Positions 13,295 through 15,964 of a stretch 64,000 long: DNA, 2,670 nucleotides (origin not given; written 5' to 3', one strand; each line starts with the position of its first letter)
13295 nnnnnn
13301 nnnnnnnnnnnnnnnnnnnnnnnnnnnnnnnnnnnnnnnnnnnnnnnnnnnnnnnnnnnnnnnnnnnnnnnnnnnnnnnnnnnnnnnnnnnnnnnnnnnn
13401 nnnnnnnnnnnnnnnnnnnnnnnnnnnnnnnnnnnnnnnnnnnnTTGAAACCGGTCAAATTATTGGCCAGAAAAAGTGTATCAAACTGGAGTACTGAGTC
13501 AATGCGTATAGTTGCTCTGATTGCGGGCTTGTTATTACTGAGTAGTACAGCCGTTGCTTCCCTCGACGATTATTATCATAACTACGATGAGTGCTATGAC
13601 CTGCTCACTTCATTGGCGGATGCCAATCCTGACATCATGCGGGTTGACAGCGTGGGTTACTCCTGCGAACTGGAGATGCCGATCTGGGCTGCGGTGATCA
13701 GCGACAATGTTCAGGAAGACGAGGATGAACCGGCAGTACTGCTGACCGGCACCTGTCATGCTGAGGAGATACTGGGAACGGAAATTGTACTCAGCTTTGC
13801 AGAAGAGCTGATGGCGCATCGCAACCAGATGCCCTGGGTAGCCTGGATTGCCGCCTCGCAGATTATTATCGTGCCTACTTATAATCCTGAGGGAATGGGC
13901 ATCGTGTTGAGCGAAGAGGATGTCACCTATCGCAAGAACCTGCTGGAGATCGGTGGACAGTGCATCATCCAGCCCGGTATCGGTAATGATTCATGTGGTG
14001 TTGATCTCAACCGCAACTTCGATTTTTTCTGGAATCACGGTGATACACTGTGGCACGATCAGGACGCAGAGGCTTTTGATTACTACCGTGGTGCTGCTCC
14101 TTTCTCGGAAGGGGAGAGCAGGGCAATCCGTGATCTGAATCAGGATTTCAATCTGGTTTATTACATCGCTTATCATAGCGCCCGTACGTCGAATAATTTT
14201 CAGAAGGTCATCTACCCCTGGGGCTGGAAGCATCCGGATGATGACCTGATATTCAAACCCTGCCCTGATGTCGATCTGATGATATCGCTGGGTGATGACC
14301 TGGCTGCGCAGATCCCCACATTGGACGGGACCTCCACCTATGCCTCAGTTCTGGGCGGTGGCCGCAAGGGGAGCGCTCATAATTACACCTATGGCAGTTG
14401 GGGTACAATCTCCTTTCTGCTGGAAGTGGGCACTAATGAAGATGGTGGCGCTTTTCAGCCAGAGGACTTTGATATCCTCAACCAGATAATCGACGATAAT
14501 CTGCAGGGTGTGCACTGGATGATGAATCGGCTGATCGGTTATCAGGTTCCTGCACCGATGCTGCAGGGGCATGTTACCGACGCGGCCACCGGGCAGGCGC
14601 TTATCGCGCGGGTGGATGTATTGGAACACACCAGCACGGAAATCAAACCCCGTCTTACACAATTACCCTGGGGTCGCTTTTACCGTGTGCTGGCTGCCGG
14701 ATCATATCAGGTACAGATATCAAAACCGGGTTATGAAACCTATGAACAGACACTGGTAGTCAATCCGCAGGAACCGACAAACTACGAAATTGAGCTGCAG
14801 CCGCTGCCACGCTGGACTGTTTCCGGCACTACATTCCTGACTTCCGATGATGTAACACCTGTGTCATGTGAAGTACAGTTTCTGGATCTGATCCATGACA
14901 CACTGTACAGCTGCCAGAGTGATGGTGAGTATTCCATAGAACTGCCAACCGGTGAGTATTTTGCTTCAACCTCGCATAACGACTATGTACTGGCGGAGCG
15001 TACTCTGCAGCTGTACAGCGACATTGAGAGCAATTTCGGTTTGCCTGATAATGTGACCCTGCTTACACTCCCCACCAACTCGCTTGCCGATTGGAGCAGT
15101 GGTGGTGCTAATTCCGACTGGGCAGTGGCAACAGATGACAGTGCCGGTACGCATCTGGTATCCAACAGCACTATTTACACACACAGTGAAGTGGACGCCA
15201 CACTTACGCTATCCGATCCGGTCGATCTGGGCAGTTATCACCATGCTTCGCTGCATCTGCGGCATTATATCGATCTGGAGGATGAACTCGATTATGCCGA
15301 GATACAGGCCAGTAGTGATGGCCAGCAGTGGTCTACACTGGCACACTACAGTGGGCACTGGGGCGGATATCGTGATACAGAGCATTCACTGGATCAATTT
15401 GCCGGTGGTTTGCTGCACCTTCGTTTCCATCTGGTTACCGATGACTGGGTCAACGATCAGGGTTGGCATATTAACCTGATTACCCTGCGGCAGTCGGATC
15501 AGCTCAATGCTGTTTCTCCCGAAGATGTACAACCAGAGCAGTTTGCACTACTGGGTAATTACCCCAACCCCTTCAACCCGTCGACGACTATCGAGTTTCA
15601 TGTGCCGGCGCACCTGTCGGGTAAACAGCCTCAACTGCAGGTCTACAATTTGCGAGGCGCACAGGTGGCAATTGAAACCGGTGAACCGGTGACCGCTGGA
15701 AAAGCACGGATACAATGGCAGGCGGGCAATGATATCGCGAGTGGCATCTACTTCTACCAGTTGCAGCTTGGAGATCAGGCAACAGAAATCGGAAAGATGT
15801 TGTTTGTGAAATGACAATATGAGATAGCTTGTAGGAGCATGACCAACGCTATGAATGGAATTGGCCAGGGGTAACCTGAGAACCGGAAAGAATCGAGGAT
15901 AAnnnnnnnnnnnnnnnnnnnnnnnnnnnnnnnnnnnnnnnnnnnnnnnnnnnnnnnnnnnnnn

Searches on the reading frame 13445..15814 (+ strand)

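Call 37: search_protein_families(library=pfam, proteins=[window:13445-15814:+], max_evalue=0.00001)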
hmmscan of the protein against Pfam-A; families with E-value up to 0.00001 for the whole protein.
window:13445-15814:+ (789 aa): 4 families
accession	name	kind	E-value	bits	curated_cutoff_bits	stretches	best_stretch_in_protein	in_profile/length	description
PF00246.29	Peptidase_M14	-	9e-37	127.7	21.6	1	51-341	2-273/286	Zinc carboxypeptidase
PF13620.12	CarboxypepD_reg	-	1e-10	42.2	32.3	1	373-452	2-82/82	Carboxypeptidase regulatory-like domain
PF20773.4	InhA-like_MAM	-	2.6e-07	30.8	26.9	0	583-681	47-162/191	Immune inhibitor A-like, MAM domain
PF08308.17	PEGA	-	2e-06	28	20.8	1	416-453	32-69/71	PEGA domain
